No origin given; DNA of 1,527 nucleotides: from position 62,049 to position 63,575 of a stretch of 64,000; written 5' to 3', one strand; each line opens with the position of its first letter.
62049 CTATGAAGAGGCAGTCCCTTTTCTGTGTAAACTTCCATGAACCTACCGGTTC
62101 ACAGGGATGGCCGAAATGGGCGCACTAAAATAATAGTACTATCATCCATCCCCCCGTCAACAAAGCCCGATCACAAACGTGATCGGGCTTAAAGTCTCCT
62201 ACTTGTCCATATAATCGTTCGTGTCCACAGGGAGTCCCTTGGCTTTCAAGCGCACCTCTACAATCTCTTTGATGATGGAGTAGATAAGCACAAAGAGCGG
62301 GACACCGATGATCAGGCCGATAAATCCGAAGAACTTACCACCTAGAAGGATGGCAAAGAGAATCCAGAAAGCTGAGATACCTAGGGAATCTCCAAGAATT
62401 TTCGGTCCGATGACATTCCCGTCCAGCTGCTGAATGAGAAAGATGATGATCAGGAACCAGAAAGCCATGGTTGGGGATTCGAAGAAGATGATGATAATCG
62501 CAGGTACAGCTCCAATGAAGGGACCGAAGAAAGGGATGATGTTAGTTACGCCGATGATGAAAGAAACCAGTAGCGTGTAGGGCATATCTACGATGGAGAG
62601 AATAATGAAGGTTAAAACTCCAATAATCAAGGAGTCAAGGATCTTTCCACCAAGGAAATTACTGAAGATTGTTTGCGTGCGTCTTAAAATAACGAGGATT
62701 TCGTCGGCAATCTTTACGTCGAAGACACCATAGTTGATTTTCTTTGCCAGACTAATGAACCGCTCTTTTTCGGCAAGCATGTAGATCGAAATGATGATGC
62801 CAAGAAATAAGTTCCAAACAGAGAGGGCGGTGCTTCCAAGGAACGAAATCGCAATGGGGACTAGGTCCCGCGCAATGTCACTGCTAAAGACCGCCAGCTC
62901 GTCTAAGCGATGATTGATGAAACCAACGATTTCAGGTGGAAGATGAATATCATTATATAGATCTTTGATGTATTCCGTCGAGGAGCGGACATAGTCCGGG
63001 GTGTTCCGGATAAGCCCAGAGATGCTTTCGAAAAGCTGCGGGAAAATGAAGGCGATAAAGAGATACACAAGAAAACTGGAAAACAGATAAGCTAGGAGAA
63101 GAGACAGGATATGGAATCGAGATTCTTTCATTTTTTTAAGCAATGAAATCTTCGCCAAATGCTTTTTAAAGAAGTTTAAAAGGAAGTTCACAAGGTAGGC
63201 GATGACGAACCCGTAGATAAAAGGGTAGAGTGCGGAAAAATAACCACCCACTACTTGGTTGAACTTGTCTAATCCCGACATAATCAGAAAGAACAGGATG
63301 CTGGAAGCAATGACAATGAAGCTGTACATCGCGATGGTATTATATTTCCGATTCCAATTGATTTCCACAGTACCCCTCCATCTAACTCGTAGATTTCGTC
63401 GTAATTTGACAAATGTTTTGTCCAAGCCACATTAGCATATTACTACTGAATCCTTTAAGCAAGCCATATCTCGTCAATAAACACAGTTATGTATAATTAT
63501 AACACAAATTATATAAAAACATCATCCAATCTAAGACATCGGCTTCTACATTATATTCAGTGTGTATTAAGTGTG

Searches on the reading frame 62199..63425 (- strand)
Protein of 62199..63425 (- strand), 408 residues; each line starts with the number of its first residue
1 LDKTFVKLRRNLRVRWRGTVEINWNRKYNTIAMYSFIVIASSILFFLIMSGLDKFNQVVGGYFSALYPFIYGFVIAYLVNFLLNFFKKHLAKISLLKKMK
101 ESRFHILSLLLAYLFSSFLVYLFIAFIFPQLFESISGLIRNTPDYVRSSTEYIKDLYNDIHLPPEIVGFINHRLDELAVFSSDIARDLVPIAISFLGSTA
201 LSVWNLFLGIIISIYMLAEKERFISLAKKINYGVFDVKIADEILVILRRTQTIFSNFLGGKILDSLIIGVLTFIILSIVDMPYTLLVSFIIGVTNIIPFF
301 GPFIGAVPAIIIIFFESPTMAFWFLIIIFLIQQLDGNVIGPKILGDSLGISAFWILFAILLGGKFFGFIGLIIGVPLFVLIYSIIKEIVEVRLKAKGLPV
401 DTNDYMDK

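Call 16: search_protein_families(library=pfam, proteins=[window:62199-63425:-], max_evalue=0.001)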
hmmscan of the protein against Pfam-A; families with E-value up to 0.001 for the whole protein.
window:62199-63425:- (408 aa): 1 family
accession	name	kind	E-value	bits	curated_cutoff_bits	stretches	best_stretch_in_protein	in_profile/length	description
PF01594.21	AI-2E_transport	-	1.4e-51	176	34.3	1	61-388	12-326/327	AI-2E family transporter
